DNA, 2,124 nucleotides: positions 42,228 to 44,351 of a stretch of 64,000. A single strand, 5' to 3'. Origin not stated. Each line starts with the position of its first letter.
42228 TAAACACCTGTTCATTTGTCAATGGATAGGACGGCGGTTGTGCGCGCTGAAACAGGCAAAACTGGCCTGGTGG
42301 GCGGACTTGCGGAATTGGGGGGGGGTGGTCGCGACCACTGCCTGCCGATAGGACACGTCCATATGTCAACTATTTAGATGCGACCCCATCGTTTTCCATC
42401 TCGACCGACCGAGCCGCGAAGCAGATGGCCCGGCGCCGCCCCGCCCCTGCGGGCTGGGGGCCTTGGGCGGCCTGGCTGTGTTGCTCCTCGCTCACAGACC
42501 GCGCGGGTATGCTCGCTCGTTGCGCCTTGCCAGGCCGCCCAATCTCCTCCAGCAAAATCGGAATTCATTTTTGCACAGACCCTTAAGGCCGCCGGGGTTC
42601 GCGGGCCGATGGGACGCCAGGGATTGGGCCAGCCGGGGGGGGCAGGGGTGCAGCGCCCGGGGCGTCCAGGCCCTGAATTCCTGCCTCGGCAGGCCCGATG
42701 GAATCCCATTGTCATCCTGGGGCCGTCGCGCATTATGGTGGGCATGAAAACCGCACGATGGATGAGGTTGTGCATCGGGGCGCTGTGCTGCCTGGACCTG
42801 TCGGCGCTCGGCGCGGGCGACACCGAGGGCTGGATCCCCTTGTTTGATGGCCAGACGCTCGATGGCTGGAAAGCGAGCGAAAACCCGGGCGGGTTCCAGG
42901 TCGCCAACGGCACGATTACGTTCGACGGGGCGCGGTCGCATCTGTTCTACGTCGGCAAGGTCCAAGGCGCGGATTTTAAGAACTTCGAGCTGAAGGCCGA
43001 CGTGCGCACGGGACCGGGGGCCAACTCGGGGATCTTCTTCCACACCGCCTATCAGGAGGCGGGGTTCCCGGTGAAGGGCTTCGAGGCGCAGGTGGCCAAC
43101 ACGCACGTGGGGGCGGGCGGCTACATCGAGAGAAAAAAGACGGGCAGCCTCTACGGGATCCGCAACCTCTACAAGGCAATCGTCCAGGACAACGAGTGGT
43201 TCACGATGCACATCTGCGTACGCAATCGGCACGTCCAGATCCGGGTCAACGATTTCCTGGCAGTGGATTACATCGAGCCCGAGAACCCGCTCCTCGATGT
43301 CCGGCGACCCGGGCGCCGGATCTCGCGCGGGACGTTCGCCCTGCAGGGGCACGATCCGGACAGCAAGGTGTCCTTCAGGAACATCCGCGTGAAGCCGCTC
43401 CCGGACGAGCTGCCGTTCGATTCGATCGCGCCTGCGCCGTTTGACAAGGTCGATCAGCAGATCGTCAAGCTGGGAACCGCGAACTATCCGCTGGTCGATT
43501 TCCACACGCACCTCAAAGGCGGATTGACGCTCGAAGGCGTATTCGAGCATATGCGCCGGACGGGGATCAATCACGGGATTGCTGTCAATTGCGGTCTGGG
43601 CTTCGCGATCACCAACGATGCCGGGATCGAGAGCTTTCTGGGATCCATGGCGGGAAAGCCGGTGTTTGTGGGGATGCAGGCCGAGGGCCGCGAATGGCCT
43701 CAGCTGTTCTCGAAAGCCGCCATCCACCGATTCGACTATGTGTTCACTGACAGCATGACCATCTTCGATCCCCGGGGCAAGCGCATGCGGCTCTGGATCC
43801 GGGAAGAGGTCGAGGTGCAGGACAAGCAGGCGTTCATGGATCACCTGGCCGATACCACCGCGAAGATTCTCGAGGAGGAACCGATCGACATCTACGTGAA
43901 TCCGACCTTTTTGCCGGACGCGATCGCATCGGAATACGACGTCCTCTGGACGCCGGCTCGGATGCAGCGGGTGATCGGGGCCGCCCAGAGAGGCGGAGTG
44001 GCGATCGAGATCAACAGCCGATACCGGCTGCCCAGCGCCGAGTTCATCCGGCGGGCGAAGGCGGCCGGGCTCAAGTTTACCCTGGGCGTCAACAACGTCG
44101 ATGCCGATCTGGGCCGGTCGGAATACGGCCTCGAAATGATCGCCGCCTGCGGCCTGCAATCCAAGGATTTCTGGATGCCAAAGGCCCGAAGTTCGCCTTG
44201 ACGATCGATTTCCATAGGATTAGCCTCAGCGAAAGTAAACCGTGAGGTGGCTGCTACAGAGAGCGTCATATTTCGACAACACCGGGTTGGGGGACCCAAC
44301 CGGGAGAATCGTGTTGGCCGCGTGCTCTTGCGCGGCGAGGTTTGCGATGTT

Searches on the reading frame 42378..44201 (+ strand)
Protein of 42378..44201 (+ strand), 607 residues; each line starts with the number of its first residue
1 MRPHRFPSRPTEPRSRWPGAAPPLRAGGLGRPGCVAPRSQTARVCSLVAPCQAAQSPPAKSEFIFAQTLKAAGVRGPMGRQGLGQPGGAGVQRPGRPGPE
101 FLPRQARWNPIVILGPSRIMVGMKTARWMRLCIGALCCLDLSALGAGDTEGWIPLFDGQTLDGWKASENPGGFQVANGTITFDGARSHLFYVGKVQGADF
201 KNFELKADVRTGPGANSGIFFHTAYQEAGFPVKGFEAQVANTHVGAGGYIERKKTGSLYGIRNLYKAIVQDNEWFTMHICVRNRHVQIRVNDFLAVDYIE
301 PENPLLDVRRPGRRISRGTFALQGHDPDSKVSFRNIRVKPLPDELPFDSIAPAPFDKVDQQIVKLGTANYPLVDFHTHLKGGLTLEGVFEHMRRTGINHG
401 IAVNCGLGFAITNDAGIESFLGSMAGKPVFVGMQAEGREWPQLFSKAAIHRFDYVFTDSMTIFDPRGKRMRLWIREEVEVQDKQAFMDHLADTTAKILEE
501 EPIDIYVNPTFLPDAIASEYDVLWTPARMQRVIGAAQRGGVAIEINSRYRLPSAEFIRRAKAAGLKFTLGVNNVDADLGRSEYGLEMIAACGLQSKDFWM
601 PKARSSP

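Call 51: search_protein_families(library=pfam, proteins=[window:42378-44201:+], max_evalue=0.0001)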
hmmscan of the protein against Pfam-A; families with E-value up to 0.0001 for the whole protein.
window:42378-44201:+ (607 aa): 1 family
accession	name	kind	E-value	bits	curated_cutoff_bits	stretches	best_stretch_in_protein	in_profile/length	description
PF06439.18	3keto-disac_hyd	-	1.5e-38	133.2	26.8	1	151-339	1-187/187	3-keto-disaccharide hydrolase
